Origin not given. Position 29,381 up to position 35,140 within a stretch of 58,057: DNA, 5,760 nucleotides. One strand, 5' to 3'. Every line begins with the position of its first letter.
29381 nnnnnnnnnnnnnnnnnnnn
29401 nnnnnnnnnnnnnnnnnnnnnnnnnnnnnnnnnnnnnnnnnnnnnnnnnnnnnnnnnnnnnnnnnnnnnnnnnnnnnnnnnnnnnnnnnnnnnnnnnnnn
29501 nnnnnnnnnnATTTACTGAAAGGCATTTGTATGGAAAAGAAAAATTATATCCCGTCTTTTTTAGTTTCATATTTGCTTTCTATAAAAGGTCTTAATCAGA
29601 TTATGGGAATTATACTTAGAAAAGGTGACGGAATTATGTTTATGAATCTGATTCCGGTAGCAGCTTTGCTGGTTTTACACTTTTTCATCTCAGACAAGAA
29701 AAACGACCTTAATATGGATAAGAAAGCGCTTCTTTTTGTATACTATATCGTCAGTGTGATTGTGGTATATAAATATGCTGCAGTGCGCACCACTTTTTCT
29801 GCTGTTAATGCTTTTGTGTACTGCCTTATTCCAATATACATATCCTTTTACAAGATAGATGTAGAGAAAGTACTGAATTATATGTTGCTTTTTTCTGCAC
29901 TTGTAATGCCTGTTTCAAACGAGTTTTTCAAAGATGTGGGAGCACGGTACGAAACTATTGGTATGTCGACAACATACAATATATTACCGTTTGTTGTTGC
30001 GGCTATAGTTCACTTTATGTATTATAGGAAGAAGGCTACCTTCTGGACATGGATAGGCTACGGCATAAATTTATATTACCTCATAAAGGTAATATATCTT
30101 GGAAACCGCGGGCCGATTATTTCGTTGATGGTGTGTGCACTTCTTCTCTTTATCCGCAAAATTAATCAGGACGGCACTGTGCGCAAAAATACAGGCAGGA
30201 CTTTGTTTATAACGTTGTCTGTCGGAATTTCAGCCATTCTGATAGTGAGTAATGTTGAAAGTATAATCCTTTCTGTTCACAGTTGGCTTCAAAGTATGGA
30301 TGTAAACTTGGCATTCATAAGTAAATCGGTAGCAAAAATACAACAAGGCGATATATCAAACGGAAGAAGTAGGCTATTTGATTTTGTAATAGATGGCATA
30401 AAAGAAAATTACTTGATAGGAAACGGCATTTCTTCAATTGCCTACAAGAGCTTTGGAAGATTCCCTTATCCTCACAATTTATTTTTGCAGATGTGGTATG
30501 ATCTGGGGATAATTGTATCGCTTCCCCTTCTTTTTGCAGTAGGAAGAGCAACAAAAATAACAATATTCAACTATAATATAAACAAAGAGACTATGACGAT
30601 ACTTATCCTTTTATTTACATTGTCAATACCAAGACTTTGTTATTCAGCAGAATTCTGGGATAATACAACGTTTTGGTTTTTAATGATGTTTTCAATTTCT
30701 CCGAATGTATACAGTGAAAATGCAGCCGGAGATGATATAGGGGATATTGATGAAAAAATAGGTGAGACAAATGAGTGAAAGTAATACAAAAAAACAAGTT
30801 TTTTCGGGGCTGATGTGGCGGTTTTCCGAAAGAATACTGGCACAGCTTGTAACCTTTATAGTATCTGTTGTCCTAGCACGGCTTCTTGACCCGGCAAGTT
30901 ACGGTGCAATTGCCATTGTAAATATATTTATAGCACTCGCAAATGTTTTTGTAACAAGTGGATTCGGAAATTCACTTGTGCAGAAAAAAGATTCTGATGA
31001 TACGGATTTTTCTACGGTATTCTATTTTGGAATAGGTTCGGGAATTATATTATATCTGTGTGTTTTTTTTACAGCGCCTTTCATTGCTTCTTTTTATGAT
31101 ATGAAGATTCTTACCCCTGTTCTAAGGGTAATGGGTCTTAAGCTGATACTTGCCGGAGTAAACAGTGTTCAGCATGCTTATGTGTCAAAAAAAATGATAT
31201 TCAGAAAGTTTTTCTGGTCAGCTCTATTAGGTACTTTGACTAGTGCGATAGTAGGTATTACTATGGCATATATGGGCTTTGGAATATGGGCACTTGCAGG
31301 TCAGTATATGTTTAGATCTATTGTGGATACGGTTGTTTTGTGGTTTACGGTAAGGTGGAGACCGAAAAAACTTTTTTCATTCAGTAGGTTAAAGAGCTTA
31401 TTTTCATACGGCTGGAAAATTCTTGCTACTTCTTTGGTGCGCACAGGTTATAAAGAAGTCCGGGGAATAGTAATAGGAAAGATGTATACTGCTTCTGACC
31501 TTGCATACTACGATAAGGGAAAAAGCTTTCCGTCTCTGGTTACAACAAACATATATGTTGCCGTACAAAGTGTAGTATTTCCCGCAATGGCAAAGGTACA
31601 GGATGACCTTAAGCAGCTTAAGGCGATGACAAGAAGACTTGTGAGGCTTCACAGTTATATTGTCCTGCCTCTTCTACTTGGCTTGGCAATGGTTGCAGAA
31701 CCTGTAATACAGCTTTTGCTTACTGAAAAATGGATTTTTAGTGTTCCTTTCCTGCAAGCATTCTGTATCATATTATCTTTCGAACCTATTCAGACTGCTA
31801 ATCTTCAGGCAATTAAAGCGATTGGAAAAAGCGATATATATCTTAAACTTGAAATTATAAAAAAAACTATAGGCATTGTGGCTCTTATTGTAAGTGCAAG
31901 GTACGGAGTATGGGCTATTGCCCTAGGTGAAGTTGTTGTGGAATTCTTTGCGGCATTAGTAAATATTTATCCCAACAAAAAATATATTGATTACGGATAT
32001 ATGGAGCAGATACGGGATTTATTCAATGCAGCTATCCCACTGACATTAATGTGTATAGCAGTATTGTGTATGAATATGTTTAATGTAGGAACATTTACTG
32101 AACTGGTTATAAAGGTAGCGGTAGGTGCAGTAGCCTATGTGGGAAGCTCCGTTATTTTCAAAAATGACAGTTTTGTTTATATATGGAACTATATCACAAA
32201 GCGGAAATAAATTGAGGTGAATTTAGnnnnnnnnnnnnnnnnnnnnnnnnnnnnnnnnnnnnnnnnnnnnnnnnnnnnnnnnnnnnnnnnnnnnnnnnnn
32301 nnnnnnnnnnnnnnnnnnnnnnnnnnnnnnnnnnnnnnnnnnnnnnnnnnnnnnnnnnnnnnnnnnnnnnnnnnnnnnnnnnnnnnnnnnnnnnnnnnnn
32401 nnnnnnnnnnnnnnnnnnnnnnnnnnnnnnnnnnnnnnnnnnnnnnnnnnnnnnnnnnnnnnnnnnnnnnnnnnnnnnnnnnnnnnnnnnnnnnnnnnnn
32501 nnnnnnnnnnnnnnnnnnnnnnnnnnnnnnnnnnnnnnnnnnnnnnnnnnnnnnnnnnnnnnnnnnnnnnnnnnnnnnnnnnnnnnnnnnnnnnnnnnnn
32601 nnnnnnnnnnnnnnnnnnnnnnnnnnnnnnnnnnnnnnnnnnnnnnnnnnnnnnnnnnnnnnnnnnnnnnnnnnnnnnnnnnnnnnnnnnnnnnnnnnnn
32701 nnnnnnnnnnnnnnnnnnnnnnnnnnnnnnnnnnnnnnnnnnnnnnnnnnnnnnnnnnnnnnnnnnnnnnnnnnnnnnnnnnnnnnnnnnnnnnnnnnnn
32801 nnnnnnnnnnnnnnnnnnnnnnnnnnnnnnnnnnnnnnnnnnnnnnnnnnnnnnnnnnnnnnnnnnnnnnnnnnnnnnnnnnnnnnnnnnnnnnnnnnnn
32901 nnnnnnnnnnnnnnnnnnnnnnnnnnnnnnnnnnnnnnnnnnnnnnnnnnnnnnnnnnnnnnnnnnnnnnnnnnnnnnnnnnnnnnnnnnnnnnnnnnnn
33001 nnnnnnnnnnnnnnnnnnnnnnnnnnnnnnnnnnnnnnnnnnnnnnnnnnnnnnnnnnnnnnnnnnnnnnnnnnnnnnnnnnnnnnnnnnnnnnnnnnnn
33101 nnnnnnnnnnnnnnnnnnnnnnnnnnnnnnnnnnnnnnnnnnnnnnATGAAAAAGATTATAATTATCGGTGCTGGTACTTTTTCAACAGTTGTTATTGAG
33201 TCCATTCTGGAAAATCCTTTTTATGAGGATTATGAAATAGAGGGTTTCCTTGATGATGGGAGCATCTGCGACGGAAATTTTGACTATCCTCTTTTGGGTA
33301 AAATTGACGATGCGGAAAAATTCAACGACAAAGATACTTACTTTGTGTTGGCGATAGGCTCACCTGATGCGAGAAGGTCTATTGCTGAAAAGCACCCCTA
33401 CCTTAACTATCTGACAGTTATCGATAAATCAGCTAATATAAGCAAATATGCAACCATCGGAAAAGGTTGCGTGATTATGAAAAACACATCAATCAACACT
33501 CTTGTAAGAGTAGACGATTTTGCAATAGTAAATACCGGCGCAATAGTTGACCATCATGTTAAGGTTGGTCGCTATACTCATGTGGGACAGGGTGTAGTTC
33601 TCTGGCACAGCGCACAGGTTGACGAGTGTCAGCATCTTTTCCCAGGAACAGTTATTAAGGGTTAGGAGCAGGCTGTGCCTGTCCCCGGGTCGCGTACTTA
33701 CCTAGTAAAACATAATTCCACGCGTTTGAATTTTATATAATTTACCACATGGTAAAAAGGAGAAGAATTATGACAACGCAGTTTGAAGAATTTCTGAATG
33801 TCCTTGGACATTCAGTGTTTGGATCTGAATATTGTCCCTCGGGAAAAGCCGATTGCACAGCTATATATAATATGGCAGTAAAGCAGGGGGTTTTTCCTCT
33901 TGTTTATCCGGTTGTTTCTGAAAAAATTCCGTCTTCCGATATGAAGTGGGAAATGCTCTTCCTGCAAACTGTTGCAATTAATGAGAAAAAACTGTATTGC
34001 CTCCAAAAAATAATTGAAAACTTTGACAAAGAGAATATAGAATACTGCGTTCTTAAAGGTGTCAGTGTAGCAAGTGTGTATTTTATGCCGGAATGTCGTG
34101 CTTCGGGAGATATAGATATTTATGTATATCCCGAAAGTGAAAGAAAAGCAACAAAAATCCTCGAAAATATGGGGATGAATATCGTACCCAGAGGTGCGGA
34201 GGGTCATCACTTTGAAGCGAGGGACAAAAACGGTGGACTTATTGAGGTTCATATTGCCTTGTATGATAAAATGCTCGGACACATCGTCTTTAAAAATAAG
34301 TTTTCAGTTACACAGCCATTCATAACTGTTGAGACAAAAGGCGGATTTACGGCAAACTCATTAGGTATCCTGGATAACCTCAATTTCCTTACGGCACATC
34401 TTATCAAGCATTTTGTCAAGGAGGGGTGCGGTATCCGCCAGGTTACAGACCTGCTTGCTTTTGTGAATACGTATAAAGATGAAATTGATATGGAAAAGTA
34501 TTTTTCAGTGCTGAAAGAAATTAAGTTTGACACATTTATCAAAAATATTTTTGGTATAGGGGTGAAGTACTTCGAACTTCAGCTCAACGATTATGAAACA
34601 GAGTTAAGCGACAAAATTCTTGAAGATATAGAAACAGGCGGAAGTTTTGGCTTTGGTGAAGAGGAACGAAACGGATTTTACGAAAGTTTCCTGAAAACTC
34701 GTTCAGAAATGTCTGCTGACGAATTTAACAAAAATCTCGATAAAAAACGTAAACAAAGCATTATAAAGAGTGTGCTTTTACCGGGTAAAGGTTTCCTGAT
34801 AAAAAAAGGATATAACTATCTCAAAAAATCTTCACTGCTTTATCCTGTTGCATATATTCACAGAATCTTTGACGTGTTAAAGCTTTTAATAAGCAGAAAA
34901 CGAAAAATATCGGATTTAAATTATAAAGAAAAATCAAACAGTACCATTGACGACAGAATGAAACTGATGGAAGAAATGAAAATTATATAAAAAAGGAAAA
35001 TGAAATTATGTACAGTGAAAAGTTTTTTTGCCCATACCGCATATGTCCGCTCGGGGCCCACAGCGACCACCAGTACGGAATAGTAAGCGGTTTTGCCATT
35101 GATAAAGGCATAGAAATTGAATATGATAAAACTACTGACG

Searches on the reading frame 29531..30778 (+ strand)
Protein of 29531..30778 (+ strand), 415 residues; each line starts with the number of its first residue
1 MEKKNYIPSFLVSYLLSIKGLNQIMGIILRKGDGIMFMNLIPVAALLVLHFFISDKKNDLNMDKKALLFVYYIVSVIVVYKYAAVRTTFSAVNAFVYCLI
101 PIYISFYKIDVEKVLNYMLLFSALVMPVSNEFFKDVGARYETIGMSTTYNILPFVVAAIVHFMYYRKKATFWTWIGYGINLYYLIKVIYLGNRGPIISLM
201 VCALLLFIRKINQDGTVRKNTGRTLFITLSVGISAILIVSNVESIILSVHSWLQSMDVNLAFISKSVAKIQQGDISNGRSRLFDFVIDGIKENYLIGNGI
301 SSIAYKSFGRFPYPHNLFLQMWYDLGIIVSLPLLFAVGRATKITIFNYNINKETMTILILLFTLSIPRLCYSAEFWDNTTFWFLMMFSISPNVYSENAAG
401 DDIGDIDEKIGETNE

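Call 4: search_protein_families(library=pfam, proteins=[window:29531-30778:+])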
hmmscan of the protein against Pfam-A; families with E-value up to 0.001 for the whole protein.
window:29531-30778:+ (415 aa): 1 family
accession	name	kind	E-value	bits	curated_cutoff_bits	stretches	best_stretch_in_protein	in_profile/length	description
PF04932.20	Wzy_C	-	4.9e-10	39.8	31.7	1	183-330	6-145/149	O-Antigen ligase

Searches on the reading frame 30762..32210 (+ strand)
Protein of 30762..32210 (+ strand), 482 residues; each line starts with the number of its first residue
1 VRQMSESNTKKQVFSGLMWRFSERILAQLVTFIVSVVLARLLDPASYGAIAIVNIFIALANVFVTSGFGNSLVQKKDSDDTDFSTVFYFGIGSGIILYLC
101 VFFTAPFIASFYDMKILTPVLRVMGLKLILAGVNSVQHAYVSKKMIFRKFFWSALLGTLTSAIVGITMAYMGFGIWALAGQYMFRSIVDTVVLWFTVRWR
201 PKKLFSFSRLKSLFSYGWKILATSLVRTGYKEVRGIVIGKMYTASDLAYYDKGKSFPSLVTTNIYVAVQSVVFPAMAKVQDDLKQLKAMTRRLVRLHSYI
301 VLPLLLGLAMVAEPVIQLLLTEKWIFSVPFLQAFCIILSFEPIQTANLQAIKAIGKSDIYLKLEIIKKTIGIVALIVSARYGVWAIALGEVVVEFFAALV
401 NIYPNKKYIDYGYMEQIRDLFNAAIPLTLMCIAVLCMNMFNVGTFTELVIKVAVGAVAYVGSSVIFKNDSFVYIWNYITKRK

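Call 4: search_protein_families(library=pfam, proteins=[window:30762-32210:+])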
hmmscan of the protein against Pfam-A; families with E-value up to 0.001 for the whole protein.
window:30762-32210:+ (482 aa): 2 families
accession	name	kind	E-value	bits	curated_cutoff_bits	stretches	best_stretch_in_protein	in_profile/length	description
PF13440.11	Polysacc_synt_3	-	6.4e-97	324.8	23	1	37-329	1-293/293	Polysaccharide biosynthesis protein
PF01943.22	Polysacc_synt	-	1.1e-28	100.9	28.2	1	19-279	7-273/274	Polysaccharide biosynthesis protein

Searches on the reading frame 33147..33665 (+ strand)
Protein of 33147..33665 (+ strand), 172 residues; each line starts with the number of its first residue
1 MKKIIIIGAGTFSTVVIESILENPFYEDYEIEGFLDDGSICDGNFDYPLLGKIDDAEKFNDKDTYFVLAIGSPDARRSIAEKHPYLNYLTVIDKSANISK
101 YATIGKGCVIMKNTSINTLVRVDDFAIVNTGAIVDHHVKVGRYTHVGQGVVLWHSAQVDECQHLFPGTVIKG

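Call 4: search_protein_families(library=pfam, proteins=[window:33147-33665:+])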
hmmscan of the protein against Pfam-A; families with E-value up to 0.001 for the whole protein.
window:33147-33665:+ (172 aa): 3 families
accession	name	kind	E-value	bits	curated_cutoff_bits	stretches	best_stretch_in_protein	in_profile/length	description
PF17836.7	PglD_N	-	2e-14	54.3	23.4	1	3-82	1-77/78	PglD N-terminal domain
PF25084.1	LbH_EIF2B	-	9.8e-06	26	54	1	76-160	14-101/105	EIF2B subunit epsilon LbH domain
PF00132.30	Hexapep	-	1.3e-05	25.1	27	0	124-152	6-34/36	Bacterial transferase hexapeptide (six repeats)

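Call 5: search_protein_families(library=ncbifam, proteins=[window:33147-33665:+], max_evalue=0.00001)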
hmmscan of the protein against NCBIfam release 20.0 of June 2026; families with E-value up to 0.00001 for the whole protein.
window:33147-33665:+ (172 aa): 5 families
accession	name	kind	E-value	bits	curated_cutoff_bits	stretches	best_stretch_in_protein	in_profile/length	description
TIGR03570.1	NeuD_NnaD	subfamily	3.7e-37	127.9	160.8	1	3-170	1-168/202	NeuD/PglB/VioB family sugar acetyltransferase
NF002060.0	PRK00892.1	subfamily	1.7e-10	40.5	207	1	88-170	100-182/345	UDP-3-O-(3-hydroxymyristoyl)glucosamine N-acyltransferase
TIGR01853.1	lipid_A_lpxD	equivalog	1.8e-07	30.4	242.5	1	91-170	94-173/325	UDP-3-O-(3-hydroxymyristoyl)glucosamine N-acyltransferase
TIGR03532.1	DapD_Ac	equivalog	2.6e-07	30.5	231.75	1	72-152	69-149/231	2,3,4,5-tetrahydropyridine-2,6-dicarboxylate N-acetyltransferase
NF003657.0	PRK05289.1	equivalog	8.3e-07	28.4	226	0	92-152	6-66/264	acyl-ACP--UDP-N-acetylglucosamine O-acyltransferase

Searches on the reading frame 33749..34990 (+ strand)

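Call 4: search_protein_families(library=pfam, proteins=[window:33749-34990:+])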
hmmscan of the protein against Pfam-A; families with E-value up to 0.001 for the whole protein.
window:33749-34990:+ (413 aa): 1 family
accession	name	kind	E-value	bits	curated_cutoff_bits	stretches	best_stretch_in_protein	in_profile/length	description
PF14907.12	NTP_transf_5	-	8.3e-35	121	31.2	1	34-270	3-243/249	Uncharacterised nucleotidyltransferase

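Call 5: search_protein_families(library=ncbifam, proteins=[window:33749-34990:+], max_evalue=0.00001)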
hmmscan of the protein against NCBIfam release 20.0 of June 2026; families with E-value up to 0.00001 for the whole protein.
window:33749-34990:+ (413 aa): 0 families
